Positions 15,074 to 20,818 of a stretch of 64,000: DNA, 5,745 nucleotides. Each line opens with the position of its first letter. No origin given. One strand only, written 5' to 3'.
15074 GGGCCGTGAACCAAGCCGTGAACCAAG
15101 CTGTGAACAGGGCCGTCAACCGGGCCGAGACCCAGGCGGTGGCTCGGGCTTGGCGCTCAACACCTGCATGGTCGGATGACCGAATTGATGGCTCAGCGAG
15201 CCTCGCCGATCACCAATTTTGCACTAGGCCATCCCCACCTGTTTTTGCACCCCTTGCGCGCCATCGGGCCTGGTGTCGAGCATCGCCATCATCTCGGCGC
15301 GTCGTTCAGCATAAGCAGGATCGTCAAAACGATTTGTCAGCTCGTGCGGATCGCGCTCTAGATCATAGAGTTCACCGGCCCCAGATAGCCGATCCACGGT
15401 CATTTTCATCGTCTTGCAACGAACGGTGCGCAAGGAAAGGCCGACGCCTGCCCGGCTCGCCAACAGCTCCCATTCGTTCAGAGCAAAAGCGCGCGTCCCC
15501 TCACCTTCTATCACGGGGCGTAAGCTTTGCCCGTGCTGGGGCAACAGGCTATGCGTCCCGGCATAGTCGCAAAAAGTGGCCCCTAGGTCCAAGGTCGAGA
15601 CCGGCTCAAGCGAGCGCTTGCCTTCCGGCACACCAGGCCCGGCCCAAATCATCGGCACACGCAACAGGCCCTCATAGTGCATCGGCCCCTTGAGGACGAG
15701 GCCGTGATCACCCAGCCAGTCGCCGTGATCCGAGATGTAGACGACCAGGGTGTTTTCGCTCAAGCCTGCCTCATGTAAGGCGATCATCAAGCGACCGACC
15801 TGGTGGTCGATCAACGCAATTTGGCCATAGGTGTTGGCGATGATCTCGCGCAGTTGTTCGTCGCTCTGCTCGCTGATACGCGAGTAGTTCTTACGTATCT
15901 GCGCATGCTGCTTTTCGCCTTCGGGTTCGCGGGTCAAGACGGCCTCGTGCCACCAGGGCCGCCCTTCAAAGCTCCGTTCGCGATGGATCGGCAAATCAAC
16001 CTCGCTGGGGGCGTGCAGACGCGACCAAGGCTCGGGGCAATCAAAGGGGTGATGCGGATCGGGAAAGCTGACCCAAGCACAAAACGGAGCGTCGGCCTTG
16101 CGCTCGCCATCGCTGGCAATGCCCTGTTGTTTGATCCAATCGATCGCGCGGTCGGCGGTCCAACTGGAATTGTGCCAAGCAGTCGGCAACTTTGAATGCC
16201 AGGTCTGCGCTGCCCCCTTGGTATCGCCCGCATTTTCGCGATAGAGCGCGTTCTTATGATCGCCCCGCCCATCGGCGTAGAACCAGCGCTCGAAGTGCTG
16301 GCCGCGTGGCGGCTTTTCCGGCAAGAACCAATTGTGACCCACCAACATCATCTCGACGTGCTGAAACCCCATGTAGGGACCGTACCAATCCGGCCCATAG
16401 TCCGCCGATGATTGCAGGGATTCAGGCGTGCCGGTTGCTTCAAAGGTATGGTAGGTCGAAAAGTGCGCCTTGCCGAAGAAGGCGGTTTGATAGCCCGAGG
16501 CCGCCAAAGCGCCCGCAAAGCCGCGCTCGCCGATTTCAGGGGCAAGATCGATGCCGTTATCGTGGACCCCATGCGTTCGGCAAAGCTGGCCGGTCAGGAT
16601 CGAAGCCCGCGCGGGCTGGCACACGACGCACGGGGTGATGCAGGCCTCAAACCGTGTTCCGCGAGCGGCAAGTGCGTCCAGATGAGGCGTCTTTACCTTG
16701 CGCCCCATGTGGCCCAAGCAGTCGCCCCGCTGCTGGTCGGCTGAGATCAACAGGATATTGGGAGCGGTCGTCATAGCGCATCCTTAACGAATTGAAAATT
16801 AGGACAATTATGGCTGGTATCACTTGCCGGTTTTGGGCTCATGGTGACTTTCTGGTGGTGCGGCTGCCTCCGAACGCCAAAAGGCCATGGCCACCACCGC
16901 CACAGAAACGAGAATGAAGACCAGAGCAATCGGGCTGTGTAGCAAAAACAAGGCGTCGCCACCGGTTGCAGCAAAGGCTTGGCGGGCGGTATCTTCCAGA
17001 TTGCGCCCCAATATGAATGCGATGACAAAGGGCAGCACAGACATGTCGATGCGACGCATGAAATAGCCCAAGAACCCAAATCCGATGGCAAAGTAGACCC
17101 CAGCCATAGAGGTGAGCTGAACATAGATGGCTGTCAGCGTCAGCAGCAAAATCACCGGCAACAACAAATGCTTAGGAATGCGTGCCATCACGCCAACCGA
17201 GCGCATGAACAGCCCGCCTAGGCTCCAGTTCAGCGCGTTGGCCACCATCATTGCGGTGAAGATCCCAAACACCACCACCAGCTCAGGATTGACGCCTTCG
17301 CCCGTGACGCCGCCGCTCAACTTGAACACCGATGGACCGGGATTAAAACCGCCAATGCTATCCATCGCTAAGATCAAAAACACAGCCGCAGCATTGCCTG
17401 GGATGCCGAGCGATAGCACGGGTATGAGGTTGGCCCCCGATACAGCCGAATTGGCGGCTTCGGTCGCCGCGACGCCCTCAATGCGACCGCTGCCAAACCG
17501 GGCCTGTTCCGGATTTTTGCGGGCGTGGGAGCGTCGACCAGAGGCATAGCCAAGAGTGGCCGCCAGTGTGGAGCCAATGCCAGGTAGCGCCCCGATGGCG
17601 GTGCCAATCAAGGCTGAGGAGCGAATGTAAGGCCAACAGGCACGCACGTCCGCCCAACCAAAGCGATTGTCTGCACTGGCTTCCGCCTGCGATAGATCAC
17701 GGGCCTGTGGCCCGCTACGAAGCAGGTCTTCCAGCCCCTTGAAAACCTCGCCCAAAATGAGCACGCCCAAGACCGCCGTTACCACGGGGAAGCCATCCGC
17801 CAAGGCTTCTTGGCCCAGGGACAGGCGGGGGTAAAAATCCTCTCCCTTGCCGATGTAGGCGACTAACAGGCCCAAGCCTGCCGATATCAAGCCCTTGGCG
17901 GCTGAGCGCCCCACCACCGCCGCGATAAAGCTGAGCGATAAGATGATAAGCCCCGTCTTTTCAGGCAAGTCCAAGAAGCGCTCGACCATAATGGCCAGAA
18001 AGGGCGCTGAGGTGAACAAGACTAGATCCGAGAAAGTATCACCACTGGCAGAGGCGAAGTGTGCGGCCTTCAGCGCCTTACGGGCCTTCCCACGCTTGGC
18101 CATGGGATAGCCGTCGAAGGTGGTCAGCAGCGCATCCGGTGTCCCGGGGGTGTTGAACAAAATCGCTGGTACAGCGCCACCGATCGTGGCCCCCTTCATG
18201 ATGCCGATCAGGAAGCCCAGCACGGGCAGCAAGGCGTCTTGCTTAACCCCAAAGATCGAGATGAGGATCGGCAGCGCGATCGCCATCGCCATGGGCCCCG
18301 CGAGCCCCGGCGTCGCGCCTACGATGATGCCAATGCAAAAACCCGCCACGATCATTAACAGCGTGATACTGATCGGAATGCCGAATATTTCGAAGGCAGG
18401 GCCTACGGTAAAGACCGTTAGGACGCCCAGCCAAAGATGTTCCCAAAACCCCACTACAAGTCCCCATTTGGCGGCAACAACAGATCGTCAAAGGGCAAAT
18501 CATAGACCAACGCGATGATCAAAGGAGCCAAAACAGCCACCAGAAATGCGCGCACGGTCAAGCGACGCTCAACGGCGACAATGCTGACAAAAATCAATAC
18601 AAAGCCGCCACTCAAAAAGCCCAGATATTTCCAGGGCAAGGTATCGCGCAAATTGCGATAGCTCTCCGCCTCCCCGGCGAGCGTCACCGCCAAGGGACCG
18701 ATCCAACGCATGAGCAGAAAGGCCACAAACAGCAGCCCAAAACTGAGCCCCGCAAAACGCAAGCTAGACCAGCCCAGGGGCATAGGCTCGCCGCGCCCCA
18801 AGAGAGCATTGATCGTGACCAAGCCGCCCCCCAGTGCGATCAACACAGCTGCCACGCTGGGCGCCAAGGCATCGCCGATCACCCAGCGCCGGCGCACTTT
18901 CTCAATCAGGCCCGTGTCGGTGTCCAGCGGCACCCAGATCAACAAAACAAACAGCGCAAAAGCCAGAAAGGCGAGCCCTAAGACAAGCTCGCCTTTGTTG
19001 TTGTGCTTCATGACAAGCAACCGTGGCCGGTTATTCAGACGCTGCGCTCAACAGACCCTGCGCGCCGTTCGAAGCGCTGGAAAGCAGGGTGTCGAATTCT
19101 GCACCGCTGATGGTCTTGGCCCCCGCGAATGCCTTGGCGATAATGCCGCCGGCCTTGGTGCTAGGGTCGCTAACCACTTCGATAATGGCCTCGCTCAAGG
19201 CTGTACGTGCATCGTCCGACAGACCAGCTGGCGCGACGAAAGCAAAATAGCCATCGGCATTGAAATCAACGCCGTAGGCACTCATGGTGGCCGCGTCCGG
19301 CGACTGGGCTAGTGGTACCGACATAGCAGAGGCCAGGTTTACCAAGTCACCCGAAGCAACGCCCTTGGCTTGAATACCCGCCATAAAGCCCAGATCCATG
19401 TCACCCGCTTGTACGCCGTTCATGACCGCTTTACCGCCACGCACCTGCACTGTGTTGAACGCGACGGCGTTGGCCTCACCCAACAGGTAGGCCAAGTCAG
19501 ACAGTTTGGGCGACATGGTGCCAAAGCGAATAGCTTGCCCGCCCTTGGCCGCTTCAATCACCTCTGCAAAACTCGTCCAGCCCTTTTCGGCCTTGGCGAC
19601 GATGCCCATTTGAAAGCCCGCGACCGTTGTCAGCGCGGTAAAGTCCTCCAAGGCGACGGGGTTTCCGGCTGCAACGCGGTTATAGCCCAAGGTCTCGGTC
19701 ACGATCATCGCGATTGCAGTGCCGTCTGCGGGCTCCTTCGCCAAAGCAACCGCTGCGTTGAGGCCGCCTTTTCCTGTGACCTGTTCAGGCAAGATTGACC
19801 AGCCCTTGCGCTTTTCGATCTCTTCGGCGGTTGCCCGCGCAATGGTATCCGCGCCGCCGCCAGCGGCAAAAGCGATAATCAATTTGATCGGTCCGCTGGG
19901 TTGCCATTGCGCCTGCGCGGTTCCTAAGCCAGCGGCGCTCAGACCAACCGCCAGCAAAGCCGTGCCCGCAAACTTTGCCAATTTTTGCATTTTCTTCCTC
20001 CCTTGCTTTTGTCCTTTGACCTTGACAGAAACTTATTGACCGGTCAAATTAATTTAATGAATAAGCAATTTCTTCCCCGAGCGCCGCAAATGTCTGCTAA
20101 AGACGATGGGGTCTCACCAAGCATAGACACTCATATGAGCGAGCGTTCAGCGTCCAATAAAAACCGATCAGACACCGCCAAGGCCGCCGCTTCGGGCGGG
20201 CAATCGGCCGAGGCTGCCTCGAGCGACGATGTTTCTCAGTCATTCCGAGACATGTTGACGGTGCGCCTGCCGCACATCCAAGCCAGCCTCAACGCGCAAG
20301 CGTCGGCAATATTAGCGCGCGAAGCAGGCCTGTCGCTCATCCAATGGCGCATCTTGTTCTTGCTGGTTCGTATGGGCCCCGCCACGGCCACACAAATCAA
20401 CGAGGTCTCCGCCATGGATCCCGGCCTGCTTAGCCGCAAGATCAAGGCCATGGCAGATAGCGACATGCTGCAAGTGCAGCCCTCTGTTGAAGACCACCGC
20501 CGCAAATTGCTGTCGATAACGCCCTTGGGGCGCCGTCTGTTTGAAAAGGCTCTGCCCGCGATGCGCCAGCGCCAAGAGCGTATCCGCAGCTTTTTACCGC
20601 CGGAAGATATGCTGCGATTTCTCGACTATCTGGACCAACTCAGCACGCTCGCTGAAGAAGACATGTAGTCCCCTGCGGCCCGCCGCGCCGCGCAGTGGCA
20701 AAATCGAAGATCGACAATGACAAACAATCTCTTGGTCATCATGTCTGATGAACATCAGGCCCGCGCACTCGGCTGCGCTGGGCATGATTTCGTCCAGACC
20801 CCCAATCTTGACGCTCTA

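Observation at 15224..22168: Two arylsulfatases flank a TctCBA tripartite transporter and a MarR regulator: candidate uptake and desulfation locus for an unknown sulfated substrate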

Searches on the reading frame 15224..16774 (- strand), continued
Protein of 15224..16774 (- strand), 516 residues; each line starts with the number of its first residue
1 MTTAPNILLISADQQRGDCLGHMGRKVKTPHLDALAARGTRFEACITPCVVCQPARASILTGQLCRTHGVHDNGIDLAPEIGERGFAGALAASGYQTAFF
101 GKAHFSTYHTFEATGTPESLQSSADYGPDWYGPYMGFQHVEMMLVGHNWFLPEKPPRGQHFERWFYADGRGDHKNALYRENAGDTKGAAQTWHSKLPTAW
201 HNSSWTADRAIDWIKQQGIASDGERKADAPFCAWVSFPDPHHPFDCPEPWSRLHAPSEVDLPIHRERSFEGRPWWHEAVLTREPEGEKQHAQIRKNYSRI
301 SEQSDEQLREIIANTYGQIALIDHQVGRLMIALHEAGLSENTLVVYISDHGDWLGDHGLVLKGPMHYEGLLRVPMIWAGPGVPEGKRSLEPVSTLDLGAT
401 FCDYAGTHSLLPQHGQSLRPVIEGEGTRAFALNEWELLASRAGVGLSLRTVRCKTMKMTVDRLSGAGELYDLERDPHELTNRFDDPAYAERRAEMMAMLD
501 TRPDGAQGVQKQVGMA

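Call 64: find_encoding_contigs(protein=P0046, flank=8000, max_places=2)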
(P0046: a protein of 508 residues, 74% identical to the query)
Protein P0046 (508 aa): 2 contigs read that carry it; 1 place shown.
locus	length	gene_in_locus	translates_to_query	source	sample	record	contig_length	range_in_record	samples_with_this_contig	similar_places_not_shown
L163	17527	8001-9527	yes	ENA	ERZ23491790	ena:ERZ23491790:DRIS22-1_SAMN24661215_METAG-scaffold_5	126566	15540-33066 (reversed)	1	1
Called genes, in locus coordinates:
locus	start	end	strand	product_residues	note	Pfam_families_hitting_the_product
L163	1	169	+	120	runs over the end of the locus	PF24585:YunG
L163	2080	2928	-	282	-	PF23023:Anti-Pycsar_Apyc1, PF00753:Lactamase_B, PF12706:Lactamase_B_2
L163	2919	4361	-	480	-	PF00884:Sulfatase, PF01663:Phosphodiest (faint), PF16347:SGSH_C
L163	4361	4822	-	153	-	PF01047:MarR, PF12802:MarR_2, PF25212:HVO_A0114 (weak)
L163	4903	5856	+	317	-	PF03401:TctC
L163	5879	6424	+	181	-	-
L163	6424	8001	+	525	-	PF01970:TctA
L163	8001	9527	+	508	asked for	PF00884:Sulfatase, PF01663:Phosphodiest (weak), PF16347:SGSH_C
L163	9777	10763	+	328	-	PF03401:TctC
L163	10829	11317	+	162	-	PF07331:TctB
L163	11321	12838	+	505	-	PF01970:TctA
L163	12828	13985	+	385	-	PF02515:CoA_transf_3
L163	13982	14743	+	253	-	PF00285:Citrate_synt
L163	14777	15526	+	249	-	PF01925:TauE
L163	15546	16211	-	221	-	PF00440:TetR_N, PF13305:TetR_C_33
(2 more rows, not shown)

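Call 65: find_encoding_contigs(protein=P0108, flank=8000, max_places=2)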
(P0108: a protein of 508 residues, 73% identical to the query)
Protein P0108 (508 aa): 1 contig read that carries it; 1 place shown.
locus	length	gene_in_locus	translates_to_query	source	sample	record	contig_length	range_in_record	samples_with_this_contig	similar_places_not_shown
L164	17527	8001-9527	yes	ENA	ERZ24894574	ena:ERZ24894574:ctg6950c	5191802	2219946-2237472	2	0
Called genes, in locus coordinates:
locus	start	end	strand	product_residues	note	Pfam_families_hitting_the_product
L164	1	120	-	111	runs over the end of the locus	-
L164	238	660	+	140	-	PF04209:HgmA_C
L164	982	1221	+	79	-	PF13410:GST_C_2 (weak)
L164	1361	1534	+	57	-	-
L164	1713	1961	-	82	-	-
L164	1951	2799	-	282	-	PF23023:Anti-Pycsar_Apyc1, PF00753:Lactamase_B, PF12706:Lactamase_B_2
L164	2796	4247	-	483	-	PF00884:Sulfatase, PF01663:Phosphodiest (faint), PF16347:SGSH_C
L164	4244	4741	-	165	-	PF12802:MarR_2, PF01047:MarR, PF09339:HTH_IclR (weak)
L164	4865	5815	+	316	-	PF03401:TctC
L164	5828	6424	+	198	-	-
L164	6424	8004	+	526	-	PF01970:TctA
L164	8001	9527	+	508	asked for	PF00884:Sulfatase, PF01663:Phosphodiest (faint), PF16347:SGSH_C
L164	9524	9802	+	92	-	-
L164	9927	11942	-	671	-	PF03797:Autotransporter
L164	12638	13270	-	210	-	PF04279:IspA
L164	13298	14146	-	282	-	PF00892:EamA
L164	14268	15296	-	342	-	PF02881:SRP54_N (weak), PF13191:AAA_16 (weak), PF06414:Zeta_toxin (faint), PF00448:SRP54, PF13401:AAA_22 (weak), PF13604:AAA_30 (weak)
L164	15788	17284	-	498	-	PF13742:tRNA_anti_2, PF01336:tRNA_anti-codon (weak), PF02601:Exonuc_VII_L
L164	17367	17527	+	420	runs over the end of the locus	PF02844:GARS_N, PF01071:GARS_A, PF02843:GARS_C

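Call 66: find_encoding_contigs(protein=P0111, flank=8000, max_places=2)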
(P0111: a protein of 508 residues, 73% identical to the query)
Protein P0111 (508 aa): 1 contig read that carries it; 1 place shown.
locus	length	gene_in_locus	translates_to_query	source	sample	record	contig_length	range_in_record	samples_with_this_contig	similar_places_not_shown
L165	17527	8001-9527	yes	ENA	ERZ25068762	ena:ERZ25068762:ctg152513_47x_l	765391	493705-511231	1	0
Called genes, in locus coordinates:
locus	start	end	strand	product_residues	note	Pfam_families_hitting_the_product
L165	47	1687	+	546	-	PF00501:AMP-binding, PF13193:AMP-binding_C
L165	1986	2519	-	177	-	PF12706:Lactamase_B_2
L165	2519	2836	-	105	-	PF23023:Anti-Pycsar_Apyc1, PF00753:Lactamase_B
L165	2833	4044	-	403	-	PF00884:Sulfatase, PF16347:SGSH_C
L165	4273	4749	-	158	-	PF01047:MarR (weak), PF12802:MarR_2, PF13463:HTH_27 (weak)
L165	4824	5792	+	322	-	PF03401:TctC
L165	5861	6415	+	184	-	-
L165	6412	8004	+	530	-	PF01970:TctA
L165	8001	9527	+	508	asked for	PF00884:Sulfatase, PF01663:Phosphodiest (weak), PF16347:SGSH_C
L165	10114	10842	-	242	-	-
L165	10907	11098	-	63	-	-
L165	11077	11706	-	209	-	-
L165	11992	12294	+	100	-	-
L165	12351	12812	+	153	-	-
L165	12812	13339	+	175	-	-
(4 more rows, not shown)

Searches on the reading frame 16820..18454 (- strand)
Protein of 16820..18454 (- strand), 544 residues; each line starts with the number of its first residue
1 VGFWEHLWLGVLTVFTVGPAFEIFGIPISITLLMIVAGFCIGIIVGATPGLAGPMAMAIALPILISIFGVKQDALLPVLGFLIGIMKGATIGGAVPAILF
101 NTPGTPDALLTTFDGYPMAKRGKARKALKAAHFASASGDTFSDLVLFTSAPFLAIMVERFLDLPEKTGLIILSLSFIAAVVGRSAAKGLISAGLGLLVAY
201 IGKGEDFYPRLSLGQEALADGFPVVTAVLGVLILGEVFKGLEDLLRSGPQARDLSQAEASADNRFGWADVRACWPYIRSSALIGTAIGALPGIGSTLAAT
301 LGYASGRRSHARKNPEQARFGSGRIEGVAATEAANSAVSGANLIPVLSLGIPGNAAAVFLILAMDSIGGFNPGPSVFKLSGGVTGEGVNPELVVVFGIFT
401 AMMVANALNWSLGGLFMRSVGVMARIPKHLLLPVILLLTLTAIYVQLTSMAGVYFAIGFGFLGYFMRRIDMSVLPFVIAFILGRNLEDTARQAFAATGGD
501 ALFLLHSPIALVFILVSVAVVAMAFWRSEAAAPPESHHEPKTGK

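Call 4: search_protein_families(library=pfam, proteins=[window:16820-18454:-])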
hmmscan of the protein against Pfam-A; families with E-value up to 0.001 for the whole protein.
window:16820-18454:- (544 aa): 1 family
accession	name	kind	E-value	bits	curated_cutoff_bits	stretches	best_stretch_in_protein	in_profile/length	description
PF01970.21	TctA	-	5e-98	328.9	28.9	1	32-478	1-423/423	Tripartite tricarboxylate transporter TctA family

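Call 5: search_protein_families(library=ncbifam, proteins=[window:16820-18454:-])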
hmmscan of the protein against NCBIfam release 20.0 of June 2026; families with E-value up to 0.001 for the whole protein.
window:16820-18454:- (544 aa): 0 families

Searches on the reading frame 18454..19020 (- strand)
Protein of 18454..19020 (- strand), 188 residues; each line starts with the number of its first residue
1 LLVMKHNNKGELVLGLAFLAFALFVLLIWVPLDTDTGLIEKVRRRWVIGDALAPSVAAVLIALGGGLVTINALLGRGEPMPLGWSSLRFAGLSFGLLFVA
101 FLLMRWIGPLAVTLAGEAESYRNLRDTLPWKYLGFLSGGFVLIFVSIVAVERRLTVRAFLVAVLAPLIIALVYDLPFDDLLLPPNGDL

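Call 4: search_protein_families(library=pfam, proteins=[window:18454-19020:-])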
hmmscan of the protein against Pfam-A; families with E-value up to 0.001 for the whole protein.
window:18454-19020:- (188 aa): 0 families

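Call 5: search_protein_families(library=ncbifam, proteins=[window:18454-19020:-])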
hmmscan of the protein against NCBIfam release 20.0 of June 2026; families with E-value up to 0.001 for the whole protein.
window:18454-19020:- (188 aa): 0 families

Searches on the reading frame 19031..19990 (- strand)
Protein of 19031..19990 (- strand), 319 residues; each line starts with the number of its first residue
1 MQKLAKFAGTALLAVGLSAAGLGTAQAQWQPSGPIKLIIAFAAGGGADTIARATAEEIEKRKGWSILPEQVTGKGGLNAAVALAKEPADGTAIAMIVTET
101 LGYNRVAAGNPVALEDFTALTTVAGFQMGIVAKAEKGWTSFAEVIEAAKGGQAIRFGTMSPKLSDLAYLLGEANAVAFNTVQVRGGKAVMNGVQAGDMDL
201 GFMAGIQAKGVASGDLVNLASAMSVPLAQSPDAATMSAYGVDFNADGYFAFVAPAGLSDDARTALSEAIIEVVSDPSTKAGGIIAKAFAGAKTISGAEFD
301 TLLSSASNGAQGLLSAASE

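Call 4: search_protein_families(library=pfam, proteins=[window:19031-19990:-])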
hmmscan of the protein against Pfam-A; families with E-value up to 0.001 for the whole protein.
window:19031-19990:- (319 aa): 1 family
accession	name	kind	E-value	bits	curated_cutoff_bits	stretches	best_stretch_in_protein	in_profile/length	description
PF03401.19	TctC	-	3.2e-10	40.4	27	1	50-277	1-234/274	Tripartite tricarboxylate transporter family receptor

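Call 5: search_protein_families(library=ncbifam, proteins=[window:19031-19990:-])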
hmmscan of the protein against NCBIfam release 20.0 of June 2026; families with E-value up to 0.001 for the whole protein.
window:19031-19990:- (319 aa): 0 families

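Call 8: search_solved_structures(query=window:19031-19990:-, max_evalue=0.01)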
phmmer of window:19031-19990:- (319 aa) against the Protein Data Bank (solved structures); distinct sequences matched with E-value up to 0.01: 11.
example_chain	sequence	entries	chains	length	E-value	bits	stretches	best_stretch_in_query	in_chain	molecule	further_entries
2dvz_A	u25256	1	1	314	2.6e-09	40.2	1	27-278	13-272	Putative exported protein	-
2f5x_A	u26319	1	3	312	3.1e-08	36.7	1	30-269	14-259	BugD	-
25hk_A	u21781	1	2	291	4.1e-08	36.3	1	27-275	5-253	Tripartite tricarboxylate transporter substrate binding protein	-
4x9t_A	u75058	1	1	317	1.8e-07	34.2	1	26-278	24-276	Uncharacterized protein UPF0065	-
2qpq_A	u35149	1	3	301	1.4e-06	31.3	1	31-273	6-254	protein Bug27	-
5oei_A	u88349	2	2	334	2.8e-06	30.3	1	28-273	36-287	Uncharacterized protein family UPF0065:Tat pathway signal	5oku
8hka_A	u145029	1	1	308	4.6e-06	29.6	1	32-277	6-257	Periplasmic terephthalate binding protein (TBP)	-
8hk9_D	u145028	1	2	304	9.4e-06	28.6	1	35-277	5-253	Periplasmic terephthalate binding protein (TBP)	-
8hkb_A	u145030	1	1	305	2.6e-05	27.1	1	35-277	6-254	Periplasmic terephthalate binding protein (TBP)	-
7ndr_A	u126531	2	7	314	3.4e-05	26.7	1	28-96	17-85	Tripartite tricarboxylate transporter substrate binding protein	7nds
6hke_A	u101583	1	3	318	0.00044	23.1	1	34-96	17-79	Possible TctC subunit of the Tripartite Tricarboxylate Transport(TTT) Family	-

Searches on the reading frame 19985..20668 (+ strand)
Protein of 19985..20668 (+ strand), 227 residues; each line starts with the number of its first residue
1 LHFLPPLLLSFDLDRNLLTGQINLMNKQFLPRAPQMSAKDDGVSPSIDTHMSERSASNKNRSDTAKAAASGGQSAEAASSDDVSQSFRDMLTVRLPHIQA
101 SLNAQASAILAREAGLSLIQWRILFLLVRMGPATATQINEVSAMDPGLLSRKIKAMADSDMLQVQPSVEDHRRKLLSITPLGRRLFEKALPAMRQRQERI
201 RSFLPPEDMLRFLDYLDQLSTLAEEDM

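Call 4: search_protein_families(library=pfam, proteins=[window:19985-20668:+])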
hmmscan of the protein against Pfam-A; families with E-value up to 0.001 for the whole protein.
window:19985-20668:+ (227 aa): 3 families
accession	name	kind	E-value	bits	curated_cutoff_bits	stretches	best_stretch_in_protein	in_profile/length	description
PF12802.13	MarR_2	-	2.1e-09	37.8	27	1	115-173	2-61/61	MarR family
PF01047.28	MarR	-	1.8e-08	34.5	24.6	1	116-173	1-58/59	MarR family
PF13601.12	HTH_34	-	3.9e-05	24.2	27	1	122-195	4-78/80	Winged helix DNA-binding domain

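Call 5: search_protein_families(library=ncbifam, proteins=[window:19985-20668:+])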
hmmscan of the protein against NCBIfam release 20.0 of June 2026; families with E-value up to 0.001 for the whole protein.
window:19985-20668:+ (227 aa): 5 families
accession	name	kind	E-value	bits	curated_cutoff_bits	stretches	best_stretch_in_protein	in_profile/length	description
TIGR02337.1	HpaR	equivalog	5.8e-11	42.3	121.2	1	112-219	22-129/130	homoprotocatechuate degradation operon regulator HpaR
NF045593.1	bilirub_TF_BilQ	equivalog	2.1e-05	24.2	125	1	134-220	46-132/135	bilirubin utilization transcriptional regulator BilQ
NF053777.1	Saro0803TransReg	equivalog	2.3e-05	24.1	200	1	120-218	39-137/140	Saro_0803 family transcriptional regulator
NF052438.1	TransRegRv0880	equivalog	0.00018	21.4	220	1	113-200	29-116/143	Rv0880 family HTH-type transcriptional regulator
NF053814.1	teico_TcaR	equivalog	0.00076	19.6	170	0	110-189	30-111/151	MarR family transcriptional regulator TcaR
